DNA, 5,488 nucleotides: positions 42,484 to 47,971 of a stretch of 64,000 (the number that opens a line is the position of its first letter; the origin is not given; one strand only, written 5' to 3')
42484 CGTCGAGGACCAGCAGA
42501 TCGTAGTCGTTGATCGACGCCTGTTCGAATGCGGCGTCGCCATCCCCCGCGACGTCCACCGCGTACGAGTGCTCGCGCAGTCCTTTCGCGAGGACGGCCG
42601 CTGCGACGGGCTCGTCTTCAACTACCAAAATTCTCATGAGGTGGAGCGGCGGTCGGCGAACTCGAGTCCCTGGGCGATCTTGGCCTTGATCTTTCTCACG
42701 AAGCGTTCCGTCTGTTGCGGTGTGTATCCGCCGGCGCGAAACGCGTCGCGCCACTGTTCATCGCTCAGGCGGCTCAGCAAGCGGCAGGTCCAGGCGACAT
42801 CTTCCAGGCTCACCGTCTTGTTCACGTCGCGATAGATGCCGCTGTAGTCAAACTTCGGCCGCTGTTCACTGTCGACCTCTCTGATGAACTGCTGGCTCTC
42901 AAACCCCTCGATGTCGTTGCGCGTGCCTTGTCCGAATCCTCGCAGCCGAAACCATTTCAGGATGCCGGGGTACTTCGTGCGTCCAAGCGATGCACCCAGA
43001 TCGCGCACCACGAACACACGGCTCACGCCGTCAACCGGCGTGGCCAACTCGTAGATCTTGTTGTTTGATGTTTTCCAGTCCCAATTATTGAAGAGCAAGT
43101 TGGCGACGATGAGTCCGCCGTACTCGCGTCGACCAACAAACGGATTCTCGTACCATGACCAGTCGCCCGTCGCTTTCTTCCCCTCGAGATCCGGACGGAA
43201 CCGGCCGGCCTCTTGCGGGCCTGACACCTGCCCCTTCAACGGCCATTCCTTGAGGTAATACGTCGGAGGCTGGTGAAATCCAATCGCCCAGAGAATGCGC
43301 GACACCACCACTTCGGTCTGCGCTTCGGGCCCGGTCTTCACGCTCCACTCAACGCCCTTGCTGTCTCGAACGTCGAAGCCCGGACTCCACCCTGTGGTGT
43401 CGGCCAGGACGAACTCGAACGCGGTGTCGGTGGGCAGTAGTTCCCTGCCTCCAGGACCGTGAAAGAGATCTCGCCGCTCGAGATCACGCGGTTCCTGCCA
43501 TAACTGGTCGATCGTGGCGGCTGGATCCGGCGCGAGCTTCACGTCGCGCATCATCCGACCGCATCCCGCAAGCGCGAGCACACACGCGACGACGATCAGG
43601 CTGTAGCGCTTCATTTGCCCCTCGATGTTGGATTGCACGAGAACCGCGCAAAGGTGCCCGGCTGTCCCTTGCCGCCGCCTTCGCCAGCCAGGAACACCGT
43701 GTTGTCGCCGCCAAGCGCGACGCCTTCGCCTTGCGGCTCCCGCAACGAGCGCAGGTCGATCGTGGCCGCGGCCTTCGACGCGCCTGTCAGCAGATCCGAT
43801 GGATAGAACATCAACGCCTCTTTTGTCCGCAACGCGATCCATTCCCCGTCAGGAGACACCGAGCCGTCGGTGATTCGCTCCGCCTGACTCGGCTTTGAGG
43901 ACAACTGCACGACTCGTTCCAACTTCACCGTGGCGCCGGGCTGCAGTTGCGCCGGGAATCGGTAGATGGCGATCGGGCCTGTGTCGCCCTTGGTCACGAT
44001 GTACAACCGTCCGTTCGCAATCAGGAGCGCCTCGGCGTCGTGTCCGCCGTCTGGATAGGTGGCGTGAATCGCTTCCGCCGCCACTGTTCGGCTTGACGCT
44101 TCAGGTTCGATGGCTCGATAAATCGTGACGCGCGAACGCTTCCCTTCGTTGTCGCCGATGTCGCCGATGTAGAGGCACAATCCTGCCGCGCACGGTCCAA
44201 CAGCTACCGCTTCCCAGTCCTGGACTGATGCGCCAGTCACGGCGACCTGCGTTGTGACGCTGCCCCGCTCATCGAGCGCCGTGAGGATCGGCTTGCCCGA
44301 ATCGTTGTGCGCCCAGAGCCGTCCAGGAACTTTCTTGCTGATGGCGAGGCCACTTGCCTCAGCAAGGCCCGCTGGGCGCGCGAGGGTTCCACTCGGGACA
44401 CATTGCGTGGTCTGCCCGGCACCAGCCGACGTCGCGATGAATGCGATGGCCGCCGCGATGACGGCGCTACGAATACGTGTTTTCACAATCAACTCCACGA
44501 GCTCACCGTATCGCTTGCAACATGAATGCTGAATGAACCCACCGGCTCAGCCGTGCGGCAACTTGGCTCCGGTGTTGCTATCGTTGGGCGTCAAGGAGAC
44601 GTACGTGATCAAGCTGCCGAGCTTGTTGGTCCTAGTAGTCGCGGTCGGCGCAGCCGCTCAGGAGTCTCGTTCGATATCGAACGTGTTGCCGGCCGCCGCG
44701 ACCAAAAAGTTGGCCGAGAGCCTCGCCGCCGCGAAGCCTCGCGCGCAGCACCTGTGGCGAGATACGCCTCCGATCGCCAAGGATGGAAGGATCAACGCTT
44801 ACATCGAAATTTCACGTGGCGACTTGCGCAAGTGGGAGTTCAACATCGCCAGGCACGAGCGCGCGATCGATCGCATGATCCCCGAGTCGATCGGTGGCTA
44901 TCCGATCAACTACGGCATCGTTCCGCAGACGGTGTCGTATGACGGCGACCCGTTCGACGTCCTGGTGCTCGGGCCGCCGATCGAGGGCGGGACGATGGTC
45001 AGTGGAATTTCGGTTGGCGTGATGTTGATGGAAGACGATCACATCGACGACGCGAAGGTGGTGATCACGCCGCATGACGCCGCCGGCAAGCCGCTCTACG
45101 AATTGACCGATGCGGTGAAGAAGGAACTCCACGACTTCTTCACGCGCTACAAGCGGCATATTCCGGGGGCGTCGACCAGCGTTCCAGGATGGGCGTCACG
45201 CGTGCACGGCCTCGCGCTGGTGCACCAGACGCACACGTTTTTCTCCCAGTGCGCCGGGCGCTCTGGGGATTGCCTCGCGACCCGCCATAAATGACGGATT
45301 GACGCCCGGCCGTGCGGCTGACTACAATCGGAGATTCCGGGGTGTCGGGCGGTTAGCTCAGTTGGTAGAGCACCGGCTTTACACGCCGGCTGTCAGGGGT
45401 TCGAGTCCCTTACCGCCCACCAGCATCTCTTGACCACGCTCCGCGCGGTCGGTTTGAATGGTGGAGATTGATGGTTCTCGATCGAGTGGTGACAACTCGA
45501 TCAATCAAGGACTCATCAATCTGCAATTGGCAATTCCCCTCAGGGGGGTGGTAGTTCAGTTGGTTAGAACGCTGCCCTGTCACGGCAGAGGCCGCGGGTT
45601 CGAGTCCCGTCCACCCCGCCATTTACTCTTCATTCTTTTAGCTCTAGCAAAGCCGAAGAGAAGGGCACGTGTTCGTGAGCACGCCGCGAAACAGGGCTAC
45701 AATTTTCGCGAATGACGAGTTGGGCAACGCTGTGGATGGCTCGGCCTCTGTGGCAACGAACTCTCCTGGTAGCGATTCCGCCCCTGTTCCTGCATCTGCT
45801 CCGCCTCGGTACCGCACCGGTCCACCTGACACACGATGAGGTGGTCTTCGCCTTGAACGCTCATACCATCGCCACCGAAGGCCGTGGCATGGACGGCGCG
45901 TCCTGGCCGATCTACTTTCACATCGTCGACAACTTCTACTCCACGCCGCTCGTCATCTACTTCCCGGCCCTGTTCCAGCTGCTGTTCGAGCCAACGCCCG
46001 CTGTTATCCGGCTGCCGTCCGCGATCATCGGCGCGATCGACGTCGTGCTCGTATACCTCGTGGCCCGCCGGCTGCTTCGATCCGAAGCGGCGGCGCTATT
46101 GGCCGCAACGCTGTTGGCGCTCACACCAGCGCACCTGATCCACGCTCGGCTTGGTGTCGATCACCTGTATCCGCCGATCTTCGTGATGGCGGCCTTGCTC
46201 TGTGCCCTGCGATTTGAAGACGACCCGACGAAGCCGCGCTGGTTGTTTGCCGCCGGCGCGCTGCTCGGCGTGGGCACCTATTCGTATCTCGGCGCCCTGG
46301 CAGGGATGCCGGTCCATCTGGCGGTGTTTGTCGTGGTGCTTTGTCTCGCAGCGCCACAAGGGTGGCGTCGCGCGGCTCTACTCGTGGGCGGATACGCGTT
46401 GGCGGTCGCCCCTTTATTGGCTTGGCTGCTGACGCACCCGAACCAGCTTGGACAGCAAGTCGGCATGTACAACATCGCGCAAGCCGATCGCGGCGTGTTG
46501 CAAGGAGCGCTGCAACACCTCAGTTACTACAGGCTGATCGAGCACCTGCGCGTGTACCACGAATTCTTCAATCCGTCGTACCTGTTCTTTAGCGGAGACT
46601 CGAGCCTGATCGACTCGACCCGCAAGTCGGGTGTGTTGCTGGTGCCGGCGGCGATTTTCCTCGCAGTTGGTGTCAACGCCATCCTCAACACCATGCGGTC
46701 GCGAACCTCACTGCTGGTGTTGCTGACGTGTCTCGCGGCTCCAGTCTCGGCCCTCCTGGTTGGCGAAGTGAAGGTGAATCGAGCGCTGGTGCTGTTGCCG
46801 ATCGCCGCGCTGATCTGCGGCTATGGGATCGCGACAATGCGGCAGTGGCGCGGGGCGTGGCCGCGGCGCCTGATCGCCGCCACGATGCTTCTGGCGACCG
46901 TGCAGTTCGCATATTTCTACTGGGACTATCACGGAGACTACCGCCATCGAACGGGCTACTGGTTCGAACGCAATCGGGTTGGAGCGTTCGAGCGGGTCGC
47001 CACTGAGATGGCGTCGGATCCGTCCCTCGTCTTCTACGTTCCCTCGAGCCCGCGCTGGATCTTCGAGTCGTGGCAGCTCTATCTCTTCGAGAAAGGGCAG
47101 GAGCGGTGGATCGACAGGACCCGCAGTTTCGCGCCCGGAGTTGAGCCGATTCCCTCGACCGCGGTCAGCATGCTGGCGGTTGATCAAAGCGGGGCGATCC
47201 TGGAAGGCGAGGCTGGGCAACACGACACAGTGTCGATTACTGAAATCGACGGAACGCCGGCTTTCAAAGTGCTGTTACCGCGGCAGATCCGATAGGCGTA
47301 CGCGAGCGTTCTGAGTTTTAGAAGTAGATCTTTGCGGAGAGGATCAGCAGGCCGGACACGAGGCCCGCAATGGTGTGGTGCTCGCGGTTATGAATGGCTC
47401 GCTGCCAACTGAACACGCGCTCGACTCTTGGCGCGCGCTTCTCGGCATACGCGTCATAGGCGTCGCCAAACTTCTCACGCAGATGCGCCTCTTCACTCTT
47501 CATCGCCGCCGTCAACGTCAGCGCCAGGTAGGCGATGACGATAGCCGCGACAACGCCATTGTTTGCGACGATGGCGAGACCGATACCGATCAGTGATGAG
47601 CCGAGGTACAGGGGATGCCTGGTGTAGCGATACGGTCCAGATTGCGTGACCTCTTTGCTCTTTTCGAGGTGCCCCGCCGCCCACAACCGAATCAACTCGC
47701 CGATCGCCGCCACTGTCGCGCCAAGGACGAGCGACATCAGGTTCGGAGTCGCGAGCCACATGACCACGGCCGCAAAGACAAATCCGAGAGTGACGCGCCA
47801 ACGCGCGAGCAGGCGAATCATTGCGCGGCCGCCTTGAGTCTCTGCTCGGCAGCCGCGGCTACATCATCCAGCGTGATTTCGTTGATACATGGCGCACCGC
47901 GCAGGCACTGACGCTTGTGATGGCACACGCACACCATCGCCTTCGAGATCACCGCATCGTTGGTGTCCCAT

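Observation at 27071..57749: Family of 7-9 bp tandem repeats placed exactly at gene junctions (and in-frame inside three LPS genes)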

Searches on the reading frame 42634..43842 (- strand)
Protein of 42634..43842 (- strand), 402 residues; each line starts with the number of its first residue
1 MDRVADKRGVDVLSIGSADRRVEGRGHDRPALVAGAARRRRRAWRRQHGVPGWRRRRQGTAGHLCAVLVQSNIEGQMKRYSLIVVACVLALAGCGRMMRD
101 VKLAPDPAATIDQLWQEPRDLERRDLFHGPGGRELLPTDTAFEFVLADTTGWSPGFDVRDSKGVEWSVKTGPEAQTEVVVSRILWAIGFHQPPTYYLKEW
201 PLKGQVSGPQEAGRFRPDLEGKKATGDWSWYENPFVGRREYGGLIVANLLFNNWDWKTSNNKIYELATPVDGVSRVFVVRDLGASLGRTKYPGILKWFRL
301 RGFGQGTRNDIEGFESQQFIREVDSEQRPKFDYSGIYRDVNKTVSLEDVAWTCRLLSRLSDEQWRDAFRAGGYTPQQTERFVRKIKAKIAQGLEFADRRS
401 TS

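Call 16: search_protein_families(library=ncbifam, proteins=[window:42634-43842:-])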
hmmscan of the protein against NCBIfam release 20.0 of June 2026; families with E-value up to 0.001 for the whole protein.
window:42634-43842:- (402 aa): 0 families

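Call 67: search_protein_families(library=pfam, max_evalue=0.00001, proteins=[window:42634-43638:-])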
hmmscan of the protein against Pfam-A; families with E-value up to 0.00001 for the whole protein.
window:42634-43638:- (334 aa): 0 families

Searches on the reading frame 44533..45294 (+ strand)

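Call 16: search_protein_families(library=ncbifam, proteins=[window:44533-45294:+])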
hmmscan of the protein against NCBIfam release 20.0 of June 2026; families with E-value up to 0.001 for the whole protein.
window:44533-45294:+ (253 aa): 3 families
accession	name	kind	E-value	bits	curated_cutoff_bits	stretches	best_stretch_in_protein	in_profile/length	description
NF002317.0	PRK01250.1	equivalog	1.7e-23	83.4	200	1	86-227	15-163/176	inorganic diphosphatase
NF002578.0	PRK02230.1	equivalog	6.1e-16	58.4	246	1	86-222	5-145/185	inorganic pyrophosphatase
NF001886.0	PRK00642.1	equivalog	1.3e-07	31.5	247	0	136-214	92-175/208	inorganic pyrophosphatase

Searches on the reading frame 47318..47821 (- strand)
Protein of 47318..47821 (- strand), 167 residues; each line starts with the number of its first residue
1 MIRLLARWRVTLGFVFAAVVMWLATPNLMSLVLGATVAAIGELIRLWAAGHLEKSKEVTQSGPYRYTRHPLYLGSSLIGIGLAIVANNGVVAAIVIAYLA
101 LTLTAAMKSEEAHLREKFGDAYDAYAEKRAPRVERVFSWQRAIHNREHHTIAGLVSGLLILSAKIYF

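Call 17: search_protein_families(library=ncbifam, proteins=[window:47318-47821:-])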
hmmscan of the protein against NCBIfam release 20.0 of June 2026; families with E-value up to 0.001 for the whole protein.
window:47318-47821:- (167 aa): 3 families
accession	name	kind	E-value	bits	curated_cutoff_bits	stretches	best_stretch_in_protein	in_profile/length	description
NF040696.1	isopcys_mtase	equivalog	1.2e-12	48.1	160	1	41-129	94-183/190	protein-S-isoprenylcysteine O-methyltransferase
TIGR04571.1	LmtA_Leptospira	exception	1.4e-10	41.4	325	1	57-137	87-167/252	lipid A Kdo2 1-phosphate O-methyltransferase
NF045656.1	MeththiolMtaseMddA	equivalog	0.00046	19.5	270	1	63-128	170-232/238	methanethiol S-methyltransferase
